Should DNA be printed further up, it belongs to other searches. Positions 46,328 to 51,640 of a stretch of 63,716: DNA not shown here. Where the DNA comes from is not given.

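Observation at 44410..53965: Translationally coupled operon of multi-module VirB2/TrbC-like hairpin proteins fused or linked to giant PKD adhesin-like proteins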

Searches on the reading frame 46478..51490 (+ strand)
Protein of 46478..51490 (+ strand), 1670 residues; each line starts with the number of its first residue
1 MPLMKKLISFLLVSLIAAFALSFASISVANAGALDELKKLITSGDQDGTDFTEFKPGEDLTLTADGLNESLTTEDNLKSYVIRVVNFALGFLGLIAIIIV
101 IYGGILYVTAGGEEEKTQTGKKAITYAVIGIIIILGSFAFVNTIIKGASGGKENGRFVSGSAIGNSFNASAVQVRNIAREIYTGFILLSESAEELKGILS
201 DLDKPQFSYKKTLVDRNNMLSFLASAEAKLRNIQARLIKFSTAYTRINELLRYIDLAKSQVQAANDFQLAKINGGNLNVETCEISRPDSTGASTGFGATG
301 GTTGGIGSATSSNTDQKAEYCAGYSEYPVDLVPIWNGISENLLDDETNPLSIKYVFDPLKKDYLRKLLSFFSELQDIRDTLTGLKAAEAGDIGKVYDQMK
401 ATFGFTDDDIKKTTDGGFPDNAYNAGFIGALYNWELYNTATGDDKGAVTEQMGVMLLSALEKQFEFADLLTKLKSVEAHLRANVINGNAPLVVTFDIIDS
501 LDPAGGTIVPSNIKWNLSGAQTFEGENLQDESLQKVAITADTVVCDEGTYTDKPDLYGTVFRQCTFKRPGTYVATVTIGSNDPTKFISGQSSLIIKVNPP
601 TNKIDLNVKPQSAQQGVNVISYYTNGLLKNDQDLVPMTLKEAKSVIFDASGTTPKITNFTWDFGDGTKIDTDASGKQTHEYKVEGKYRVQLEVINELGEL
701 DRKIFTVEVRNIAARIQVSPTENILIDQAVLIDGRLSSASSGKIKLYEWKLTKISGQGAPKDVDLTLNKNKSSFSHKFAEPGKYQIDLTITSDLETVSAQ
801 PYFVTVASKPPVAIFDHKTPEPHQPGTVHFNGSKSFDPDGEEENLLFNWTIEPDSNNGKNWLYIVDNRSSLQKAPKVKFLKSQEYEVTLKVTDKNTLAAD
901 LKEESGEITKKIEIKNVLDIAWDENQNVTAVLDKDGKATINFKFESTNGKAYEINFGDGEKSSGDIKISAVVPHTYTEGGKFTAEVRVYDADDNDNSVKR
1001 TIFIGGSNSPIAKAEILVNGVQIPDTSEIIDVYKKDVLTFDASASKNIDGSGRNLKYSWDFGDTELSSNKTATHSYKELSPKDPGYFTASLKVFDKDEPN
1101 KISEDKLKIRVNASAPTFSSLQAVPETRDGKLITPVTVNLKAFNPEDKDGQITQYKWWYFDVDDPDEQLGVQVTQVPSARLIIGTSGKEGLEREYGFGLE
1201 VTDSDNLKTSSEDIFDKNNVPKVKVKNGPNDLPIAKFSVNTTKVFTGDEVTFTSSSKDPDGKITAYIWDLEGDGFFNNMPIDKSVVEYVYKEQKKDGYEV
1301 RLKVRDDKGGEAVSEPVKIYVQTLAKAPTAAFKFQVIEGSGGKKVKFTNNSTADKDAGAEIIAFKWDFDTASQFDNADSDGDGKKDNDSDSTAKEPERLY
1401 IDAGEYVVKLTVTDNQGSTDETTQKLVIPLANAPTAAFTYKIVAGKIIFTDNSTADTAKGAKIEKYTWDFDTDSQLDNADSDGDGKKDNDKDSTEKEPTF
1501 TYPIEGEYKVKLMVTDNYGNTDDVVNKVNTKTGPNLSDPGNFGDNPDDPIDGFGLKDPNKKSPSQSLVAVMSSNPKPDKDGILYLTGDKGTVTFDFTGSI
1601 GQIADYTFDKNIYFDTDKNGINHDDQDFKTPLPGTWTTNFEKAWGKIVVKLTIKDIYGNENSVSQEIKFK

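Call 3: search_protein_families(library=pfam, proteins=[window:46478-51490:+], max_evalue=1)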
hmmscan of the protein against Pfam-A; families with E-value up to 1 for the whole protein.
window:46478-51490:+ (1670 aa): 14 families
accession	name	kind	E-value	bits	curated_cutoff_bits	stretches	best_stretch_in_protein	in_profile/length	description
PF18911.6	PKD_4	-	1.4e-60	201.7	27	7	638-708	13-84/85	PKD domain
PF00801.26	PKD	-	8.2e-53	176.8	23.5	8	643-705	15-77/80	PKD domain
PF22352.2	K319L-like_PKD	-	1e-20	74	27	5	728-800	12-78/84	K319L-like, PKD domain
PF18895.5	T4SS_pilin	-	4.5e-08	33.5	26.6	1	83-140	11-63/71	Type IV secretion system pilin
PF21027.3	Sde0182_C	-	1.9e-06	28.8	27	2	827-897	1-71/83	Cellulose-binding protein Sde0182, C-terminal domain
PF08329.16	ChitinaseA_N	-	0.00037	20.6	21.2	0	936-1004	36-107/133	Chitinase A, N-terminal domain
PF18981.6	InlK_D3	-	0.0012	19.3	25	0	875-900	42-67/75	Internalin K domain (D3/D4)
PF07495.19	Y_Y_Y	-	0.0032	17.8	26.6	1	1489-1525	20-57/65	Y_Y_Y domain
PF15418.12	DUF4625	-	0.0041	17.9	27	1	1376-1428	80-130/131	Domain of unknown function (DUF4625)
PF04956.18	TrbC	-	0.0051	17.4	27.9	1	75-144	35-98/98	TrbC/VIRB2 pilin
PF00520.37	Ion_trans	-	0.024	14.3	25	1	4-145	126-226/241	Ion transport protein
PF25275.1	Golvesin_C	-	0.088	13.3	31.6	0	1491-1534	38-81/132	Golvesin C-terminal domain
PF23396.1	DUF7103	-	0.23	11.9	27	1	72-138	14-79/159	Family of unknown function (DUF7103)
PF16820.11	PKD_3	-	0.95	9.8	26.3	0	1243-1304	14-66/68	PKD-like domain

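Call 4: search_protein_families(library=ncbifam, proteins=[window:46478-51490:+], max_evalue=1)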
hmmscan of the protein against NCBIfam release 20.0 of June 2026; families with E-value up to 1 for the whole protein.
window:46478-51490:+ (1670 aa): 6 families
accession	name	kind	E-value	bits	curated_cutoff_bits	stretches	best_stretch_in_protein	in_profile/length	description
NF045849.1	ICE_MMCAP2_0565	equivalog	3.3e-08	33.1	40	1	75-146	7-78/80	Mbov_0395 family pilin-like conjugal transfer protein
TIGR00864.1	PCC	subfamily_domain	3e-07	27.2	1861.4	1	652-986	1165-1457/2700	polycystin cation channel protein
NF058578.1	CPR_pilus_PamR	equivalog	3.1e-05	23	300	0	951-994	182-228/297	pilus system RbmA-like protein PamR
NF045846.1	MSC0882_dom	subfamily_domain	0.13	11.4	60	1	86-144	11-69/244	MSC_0882 family membrane protein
TIGR01643.1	YD_repeat_2x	repeat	0.24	12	15.8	0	1255-1272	9-26/42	YD repeat-containing protein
NF047446.1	barrel_OmpL47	domain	0.94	10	40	1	1490-1523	27-60/68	OmpL47-type beta-barrel domain-containing protein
